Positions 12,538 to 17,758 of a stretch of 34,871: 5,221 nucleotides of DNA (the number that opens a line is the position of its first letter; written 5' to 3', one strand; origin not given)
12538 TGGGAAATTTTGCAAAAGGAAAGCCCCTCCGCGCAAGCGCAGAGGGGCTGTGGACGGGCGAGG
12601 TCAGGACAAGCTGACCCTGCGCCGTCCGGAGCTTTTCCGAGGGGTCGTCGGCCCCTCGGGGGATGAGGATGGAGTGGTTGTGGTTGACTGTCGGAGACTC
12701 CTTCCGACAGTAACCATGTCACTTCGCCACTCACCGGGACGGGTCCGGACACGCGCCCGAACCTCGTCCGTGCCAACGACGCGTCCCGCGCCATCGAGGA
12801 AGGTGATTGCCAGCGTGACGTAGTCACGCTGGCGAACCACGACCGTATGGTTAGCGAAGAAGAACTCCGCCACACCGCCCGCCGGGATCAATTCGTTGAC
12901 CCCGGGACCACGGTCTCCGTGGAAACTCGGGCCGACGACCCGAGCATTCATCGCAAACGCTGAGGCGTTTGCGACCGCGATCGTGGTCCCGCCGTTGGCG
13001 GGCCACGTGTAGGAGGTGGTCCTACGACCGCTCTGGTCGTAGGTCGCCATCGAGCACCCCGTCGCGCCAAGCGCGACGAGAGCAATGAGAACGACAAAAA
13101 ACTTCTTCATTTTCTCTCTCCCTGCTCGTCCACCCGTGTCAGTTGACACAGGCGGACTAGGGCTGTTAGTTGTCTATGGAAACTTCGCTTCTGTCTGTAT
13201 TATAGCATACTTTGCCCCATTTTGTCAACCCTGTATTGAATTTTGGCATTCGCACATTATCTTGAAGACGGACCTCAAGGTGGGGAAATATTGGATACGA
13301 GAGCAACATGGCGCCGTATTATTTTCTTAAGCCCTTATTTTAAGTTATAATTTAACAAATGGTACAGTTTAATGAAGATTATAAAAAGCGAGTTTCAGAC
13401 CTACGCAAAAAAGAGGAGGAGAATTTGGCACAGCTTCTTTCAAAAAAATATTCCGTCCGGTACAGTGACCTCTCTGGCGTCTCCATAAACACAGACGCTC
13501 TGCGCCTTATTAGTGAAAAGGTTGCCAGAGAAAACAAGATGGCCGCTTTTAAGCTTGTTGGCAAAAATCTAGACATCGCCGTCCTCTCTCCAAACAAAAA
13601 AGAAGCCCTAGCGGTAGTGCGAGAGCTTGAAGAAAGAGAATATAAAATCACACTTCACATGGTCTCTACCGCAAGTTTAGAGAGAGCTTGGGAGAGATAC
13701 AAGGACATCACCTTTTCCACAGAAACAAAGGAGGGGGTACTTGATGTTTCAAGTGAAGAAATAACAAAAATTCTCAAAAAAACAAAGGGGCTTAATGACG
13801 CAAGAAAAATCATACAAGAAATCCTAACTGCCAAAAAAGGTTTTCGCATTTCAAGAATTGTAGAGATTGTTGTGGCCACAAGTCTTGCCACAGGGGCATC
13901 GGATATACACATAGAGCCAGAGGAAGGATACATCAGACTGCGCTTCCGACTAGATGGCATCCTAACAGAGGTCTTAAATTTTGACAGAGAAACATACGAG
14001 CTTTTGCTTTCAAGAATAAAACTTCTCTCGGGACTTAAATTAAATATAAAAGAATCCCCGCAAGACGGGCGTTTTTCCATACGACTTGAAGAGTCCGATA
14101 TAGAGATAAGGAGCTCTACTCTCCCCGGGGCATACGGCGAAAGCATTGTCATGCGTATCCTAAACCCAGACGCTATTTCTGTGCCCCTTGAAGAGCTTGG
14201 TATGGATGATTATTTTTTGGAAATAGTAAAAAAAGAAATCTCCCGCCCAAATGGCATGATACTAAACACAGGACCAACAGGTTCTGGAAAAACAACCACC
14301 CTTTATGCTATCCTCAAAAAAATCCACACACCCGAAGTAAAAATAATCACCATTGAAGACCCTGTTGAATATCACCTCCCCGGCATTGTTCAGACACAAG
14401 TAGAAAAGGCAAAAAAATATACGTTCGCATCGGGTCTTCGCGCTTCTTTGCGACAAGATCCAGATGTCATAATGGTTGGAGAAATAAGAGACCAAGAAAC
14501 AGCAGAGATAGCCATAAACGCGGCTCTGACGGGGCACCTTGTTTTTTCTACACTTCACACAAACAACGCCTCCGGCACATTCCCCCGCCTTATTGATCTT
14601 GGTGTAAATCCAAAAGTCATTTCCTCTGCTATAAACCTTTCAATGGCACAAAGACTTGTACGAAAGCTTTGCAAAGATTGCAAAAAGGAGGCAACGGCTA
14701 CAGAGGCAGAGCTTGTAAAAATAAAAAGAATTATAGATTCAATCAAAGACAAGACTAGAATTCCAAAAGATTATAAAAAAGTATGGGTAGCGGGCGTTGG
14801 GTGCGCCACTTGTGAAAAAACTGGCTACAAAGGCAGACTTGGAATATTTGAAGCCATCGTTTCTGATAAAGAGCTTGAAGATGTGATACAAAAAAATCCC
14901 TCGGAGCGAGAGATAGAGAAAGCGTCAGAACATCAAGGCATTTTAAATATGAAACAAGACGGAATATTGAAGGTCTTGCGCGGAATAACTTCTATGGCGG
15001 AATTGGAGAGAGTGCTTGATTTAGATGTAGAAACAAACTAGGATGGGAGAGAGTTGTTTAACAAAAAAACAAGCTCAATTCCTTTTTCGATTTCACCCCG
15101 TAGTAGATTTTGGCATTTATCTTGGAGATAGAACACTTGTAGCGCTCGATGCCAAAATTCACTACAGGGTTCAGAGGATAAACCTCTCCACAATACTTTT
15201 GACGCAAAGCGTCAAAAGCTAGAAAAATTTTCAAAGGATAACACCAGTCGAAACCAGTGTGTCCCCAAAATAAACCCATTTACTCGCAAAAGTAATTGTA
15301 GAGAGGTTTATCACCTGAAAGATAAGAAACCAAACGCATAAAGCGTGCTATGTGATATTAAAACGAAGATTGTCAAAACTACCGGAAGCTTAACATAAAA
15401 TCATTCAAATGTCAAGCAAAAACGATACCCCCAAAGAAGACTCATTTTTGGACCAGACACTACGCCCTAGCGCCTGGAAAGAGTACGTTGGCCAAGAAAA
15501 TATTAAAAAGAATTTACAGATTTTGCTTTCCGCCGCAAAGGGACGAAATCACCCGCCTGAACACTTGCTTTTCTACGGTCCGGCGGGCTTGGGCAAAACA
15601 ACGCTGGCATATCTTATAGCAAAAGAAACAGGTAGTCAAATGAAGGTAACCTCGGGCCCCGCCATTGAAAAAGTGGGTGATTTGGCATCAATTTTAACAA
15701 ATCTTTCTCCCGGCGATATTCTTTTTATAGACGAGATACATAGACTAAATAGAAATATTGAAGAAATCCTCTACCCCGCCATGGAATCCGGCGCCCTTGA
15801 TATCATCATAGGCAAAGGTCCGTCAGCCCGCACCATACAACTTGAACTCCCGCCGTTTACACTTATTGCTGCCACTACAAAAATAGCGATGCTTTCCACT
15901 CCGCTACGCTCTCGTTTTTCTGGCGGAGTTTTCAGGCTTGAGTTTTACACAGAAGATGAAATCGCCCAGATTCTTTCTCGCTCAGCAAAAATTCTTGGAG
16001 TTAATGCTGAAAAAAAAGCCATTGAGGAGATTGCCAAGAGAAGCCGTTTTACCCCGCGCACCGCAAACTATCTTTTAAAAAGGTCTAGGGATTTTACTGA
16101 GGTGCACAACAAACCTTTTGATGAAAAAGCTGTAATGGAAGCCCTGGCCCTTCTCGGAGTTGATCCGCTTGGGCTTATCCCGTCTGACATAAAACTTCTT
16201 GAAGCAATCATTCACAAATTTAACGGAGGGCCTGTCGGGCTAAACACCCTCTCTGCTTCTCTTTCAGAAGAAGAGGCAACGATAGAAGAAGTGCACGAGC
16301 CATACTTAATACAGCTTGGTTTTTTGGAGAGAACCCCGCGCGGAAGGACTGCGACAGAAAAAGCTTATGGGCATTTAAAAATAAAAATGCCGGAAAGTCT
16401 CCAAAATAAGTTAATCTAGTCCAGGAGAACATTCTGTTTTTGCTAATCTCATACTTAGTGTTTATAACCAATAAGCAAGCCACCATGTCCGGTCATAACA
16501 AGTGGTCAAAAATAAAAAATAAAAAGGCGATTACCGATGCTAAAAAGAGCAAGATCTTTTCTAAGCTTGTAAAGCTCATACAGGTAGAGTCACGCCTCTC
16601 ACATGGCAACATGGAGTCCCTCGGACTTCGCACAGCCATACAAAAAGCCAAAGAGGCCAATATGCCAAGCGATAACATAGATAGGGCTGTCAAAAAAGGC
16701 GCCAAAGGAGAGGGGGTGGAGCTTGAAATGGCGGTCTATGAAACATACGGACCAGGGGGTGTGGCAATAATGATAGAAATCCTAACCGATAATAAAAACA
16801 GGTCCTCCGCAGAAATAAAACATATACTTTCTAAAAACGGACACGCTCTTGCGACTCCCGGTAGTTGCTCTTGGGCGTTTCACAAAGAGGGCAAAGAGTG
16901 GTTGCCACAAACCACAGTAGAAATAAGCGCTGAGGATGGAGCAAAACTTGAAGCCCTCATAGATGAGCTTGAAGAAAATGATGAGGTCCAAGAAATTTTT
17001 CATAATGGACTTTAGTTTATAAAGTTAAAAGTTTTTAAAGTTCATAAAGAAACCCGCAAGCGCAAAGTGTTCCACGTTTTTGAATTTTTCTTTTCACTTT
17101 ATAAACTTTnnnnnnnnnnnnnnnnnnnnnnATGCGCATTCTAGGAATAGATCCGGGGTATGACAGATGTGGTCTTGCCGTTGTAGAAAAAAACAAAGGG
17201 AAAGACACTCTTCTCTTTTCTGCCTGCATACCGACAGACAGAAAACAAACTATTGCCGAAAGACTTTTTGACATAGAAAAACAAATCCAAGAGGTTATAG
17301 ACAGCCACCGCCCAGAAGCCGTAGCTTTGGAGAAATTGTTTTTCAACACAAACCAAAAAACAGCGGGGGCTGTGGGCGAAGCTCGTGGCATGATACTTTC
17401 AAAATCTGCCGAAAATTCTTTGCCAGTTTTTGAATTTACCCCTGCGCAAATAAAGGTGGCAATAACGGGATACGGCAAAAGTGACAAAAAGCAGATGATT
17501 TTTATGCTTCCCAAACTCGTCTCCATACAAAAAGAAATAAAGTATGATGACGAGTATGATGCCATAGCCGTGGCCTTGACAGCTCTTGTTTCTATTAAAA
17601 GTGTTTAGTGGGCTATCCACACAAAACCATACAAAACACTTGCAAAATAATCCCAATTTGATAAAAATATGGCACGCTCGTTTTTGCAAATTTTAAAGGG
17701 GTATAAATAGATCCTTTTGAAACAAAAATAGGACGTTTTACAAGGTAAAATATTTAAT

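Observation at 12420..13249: GC-rich stand-alone lipoprotein cassette between tsaE and pilB, bracketed by same-orientation copies of the ACCCTG repeat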

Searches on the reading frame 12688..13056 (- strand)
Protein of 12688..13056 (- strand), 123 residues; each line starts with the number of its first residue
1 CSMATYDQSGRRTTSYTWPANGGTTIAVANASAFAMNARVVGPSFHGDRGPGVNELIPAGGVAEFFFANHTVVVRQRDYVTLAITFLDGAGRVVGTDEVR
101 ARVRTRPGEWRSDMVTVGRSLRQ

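Call 36: search_protein_representatives(protein=window:12688-13056:-)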
Query: 123 residues. Proteins with E-value up to 0.001 (for the whole library): 4; up to 1e-10: 2; up to 1e-30: 2. The best 4 are listed.
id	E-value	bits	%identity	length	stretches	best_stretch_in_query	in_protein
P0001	7.9e-76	268.0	100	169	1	1-123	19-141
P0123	6.9e-46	171.4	65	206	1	1-122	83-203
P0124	2.4e-09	53.5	35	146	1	1-116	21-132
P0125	1.9e-05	40.9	35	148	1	5-118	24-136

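Call 58: search_protein_families(library=pfam, alignment_id=A3, max_evalue=0.1)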
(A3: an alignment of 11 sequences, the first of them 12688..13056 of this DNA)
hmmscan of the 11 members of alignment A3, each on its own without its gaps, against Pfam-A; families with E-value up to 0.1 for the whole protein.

A. member 1, window:12688-13056:- (123 aa): 2 families
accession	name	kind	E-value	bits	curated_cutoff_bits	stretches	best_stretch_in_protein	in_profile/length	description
PF24042.1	DUF7351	-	0.046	13.9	31.2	1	66-108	121-163/177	Domain of unknown function (DUF7351)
PF20041.5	DUF6443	-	0.073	13.7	27.8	0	75-116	17-51/137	Domain of unknown function (DUF6443)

B. families by the number of members that match (of 11 scanned): 5 families
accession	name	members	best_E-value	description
PF20176.3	DUF6541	1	0.0027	Family of unknown function (DUF6541)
PF14153.11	Spore_coat_CotO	1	0.022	Spore coat protein CotO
PF24042.1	DUF7351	1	0.046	Domain of unknown function (DUF7351)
PF09843.14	DUF2070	1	0.048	Predicted membrane protein (DUF2070)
PF20041.5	DUF6443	1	0.073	Domain of unknown function (DUF6443)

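Call 61: search_protein_families(library=padloc, alignment_id=A3, max_evalue=0.1)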
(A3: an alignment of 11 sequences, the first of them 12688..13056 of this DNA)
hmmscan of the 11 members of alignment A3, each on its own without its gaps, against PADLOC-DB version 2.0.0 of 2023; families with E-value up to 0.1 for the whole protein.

A. member 1, window:12688-13056:- (123 aa): 1 family
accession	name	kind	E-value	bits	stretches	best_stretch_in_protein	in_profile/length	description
PDLC03411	REase_II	-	0.024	12.1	1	70-110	65-105/350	Type II restriction enzyme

B. families by the number of members that match (of 11 scanned): 1 family
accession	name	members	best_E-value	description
PDLC03411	REase_II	1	0.024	Type II restriction enzyme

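Call 62: search_protein_families(library=phrogs, alignment_id=A3, max_evalue=0.1)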
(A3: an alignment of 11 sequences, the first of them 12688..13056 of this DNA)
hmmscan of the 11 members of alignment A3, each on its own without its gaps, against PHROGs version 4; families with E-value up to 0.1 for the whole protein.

A. member 1, window:12688-13056:- (123 aa): 0 families

B. families by the number of members that match (of 11 scanned): 2 families
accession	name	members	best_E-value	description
phrog_9531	-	1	0.021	-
phrog_19439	-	1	0.082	-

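Call 66: predict_structure(alignment_id=A3)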
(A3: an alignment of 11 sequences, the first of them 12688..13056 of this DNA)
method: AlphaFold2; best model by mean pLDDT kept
length: 123 residues; sequences in the alignment: 11
mean_pLDDT: 82.1   pTM: 0.71
mean pLDDT of the five models: 82.1, 81.9, 81.1, 81.0, 80.6
residues with pLDDT >= 90: 62; 70-90: 33; 50-70: 19; < 50: 9
segments of 3 or more residues with pLDDT < 50: 1-4, 14-18
pLDDT, mean of each block of 10 residues (from residue 1): 55 53 90 95 86 90 90 69 95 94 83 91 66
secondary structure, 60 per line:
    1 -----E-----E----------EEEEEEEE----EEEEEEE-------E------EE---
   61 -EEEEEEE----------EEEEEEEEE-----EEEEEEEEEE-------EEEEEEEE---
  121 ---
elements in order: E23-30 E35-41 E62-68 E79-87 E93-102 E110-117

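Call 71: fold_search(model_id=the predicted structure, library=pdb)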
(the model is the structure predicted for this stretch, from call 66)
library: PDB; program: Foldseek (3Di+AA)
matches with E <= 10: 1305; with E <= 0.001: 0
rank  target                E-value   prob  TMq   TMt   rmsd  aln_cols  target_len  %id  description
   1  6myi_C                1.9e-03  0.99  0.38  0.35   9.1       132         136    8  Pleurotus ostreatus OstreolysinA (released 2019-02-13)
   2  6myj_B                3.3e-03  0.99  0.39  0.37   8.2       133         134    8  Pleurotus ostreatus OstreolysinA plus sphingomyelin (released 2019-02-13)
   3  6myk_B                3.9e-03  0.98  0.37  0.34   9.2       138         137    9  Pleurotus ostreatus OstreolysinA mutant E69A with Bis-Tris (released 2019-02-13)
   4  4jcm                  4.1e-03  0.98  0.37  0.10   6.7       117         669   15  Crystal structure of Gamma-CGTASE from Alkalophilic bacillus clarkii at 1.65 Angstrom resolution (released 2014-02-26)
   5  4jde_A                4.1e-03  0.97  0.35  0.31  11.6       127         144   11  Crystal structure of PUD-1/PUD-2 heterodimer (released 2013-11-06)
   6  6myi_B                6.2e-03  0.98  0.36  0.34   8.2       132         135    9  Pleurotus ostreatus OstreolysinA (released 2019-02-13)
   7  6myi_A                7.0e-03  0.96  0.38  0.35   7.7       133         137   10  Pleurotus ostreatus OstreolysinA (released 2019-02-13)
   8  5eq4_C                7.0e-03  0.94  0.36  0.25   9.8       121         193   14  Crystal structure of the SrpA adhesin R347E mutant from Streptococcus sanguinis (released 2016-01-27)
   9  6myk_A                7.0e-03  0.92  0.31  0.29   7.9       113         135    8  Pleurotus ostreatus OstreolysinA mutant E69A with Bis-Tris (released 2019-02-13)
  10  6myj_A                8.8e-03  0.95  0.37  0.34   8.1       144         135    7  Pleurotus ostreatus OstreolysinA plus sphingomyelin (released 2019-02-13)
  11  1m1s                  1.2e-02  1.00  0.43  0.47   4.0        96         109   14  Structure of WR4, a C.elegans MSP family member (released 2003-07-29)
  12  9gki_A                1.3e-02  0.90  0.33  0.29  10.0       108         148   11  Structure of 5mer pore intermediate of Sticholysin II (StnII) toxin in lipid nanodiscs (released 2025-09-17)
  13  4oeb_A                1.5e-02  0.89  0.33  0.30   9.1       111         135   10  Structure of membrane binding protein pleurotolysin A from Pleurotus ostreatus (released 2015-02-18)
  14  6myi_D                1.6e-02  0.90  0.36  0.33   8.4       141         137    8  Pleurotus ostreatus OstreolysinA (released 2019-02-13)
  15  7ekz                  1.8e-02  0.84  0.31  0.24  16.1        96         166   11  Structural and functional insights into Hydra Actinoporin-Like Toxin 1 (HALT-1) (released 2022-02-16)
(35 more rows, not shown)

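Call 89: fold_search(model_id=the predicted structure, library=viral)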
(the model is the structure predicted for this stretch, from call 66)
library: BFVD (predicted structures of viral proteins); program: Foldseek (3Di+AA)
matches with E <= 10: 1194; with E <= 0.001: 1
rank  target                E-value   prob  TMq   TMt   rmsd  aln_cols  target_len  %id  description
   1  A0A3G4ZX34            6.7e-04  1.00  0.45  0.32   4.8       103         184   12  Uncharacterized protein [Edafosvirus sp.]
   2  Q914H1                2.4e-03  1.00  0.44  0.32   4.9       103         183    9  Uncharacterized protein 61 [Sulfolobus islandicus filamentous virus (isolate Iceland/Hveragerdi)]
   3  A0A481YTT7            4.1e-03  0.98  0.37  0.34   7.9       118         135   15  Uncharacterized protein [Marseillevirus LCMAC102]
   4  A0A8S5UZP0            5.1e-03  0.99  0.36  0.13   4.8        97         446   13  Tail collar fiber protein [Myoviridae sp. ctGk74]
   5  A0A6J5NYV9            5.8e-03  0.97  0.32  0.21   7.5       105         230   16  Uncharacterized protein [uncultured Caudovirales phage]
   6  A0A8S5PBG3            6.9e-03  0.92  0.33  0.16   6.8       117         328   16  Tail collar fiber protein [Myoviridae sp. ct3D84]
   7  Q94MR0                8.7e-03  0.95  0.41  0.35  12.1       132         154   16  p59 [Myxococcus phage Mx8]
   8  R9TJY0                9.2e-03  1.00  0.39  0.34   6.1        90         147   14  (no name in the UniProt tables at hand)
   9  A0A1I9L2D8            1.4e-02  0.69  0.33  0.10  20.4       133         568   16  Hemagglutinin-like protein [Xanthomonas phage XAJ2]
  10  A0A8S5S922            1.7e-02  0.82  0.33  0.08   8.9       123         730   15  Tail-collar fiber protein [Caudovirales sp. ctTVN2]
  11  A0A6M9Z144            1.7e-02  0.80  0.33  0.21   6.1       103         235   11  (no name in the UniProt tables at hand)
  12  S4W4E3                1.8e-02  0.85  0.30  0.37   7.1       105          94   10  Uncharacterized protein [Pandoravirus salinus]
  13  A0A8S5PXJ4            1.8e-02  0.84  0.35  0.27  13.6       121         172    7  Uncharacterized protein [Siphoviridae sp. ct2vX3]
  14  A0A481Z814            2.3e-02  0.90  0.35  0.31  10.5       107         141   12  Uncharacterized protein [Pithovirus LCPAC302]
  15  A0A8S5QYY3            2.5e-02  0.96  0.37  0.08   5.4       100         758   16  Tail collar fiber protein [Myoviridae sp. ctLtm40]
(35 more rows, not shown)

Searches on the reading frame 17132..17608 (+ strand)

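Call 60: search_protein_families(library=pfam, proteins=[window:17132-17608:+], max_evalue=0.00001)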
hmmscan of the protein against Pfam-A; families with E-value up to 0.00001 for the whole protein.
window:17132-17608:+ (158 aa): 1 family
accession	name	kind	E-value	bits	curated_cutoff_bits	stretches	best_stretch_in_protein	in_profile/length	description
PF02075.23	RuvC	-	5.3e-39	133.9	22.2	1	3-150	1-147/148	Crossover junction endodeoxyribonuclease RuvC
